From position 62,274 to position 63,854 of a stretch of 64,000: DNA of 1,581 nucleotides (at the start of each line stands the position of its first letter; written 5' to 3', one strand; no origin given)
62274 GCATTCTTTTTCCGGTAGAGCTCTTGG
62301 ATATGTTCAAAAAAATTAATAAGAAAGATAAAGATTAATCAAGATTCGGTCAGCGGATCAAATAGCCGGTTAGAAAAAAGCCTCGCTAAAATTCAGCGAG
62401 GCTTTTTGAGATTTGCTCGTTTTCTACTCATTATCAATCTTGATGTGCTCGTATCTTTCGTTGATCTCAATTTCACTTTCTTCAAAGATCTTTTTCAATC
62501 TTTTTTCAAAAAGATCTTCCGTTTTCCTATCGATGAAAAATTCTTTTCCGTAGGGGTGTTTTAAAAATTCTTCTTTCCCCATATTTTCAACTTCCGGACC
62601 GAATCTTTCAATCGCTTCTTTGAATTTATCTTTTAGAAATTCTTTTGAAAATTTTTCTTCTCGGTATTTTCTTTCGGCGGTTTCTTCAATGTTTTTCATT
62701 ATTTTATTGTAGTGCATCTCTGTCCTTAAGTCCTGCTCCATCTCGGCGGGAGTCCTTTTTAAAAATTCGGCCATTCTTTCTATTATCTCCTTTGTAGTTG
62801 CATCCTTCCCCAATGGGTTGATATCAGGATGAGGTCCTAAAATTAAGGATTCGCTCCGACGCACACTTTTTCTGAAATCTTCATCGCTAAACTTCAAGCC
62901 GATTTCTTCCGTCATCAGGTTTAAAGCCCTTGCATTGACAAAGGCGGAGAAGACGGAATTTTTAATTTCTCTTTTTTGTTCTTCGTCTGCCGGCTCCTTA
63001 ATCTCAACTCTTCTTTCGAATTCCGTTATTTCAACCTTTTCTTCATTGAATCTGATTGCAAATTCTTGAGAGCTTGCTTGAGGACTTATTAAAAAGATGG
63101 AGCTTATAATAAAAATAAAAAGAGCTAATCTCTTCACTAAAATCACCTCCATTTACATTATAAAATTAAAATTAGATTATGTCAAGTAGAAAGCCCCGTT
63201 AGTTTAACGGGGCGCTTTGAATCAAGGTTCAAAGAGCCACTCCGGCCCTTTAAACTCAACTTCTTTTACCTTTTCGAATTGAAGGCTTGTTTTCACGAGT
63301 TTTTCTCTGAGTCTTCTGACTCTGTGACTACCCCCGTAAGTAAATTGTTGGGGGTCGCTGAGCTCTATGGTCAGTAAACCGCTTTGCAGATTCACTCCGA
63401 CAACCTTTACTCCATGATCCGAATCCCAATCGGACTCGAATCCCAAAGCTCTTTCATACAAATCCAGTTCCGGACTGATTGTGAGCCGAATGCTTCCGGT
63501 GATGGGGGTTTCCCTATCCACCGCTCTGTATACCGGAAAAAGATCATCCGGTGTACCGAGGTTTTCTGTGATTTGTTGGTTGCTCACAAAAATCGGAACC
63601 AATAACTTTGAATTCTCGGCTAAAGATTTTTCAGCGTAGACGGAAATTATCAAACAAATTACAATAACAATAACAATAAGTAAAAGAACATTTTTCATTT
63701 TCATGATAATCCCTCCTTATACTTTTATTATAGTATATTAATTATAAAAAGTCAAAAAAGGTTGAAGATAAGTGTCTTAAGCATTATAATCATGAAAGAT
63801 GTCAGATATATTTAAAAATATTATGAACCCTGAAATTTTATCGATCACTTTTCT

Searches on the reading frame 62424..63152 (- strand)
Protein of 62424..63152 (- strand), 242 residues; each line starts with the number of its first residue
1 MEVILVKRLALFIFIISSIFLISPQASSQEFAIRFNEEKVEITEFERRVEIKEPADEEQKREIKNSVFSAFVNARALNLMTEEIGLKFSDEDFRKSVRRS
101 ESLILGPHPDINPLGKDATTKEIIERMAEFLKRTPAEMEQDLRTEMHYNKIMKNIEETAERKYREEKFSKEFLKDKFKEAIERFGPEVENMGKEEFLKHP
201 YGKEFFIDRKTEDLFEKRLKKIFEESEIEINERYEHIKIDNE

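Call 95: search_protein_families(library=pfam, proteins=[window:62424-63152:-], max_evalue=0.001)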
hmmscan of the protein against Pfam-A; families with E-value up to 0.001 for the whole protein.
window:62424-63152:- (242 aa): 2 families
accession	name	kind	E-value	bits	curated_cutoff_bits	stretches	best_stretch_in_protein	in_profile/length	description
PF13623.11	SurA_N_2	-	3.1e-07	30.8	28.5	1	7-101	16-123/145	SurA-like N-terminal domain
PF13624.11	SurA_N_3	-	0.00058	20.2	27.2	0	20-101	25-121/162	SurA-like N-terminal domain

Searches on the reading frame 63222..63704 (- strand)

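Call 95: search_protein_families(library=pfam, proteins=[window:63222-63704:-], max_evalue=0.001)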
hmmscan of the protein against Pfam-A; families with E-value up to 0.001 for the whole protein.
window:63222-63704:- (160 aa): 1 family
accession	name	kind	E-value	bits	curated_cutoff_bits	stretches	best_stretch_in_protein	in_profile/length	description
PF10646.14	Germane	-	0.0003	21.8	23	1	98-151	55-109/117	Sporulation and spore germination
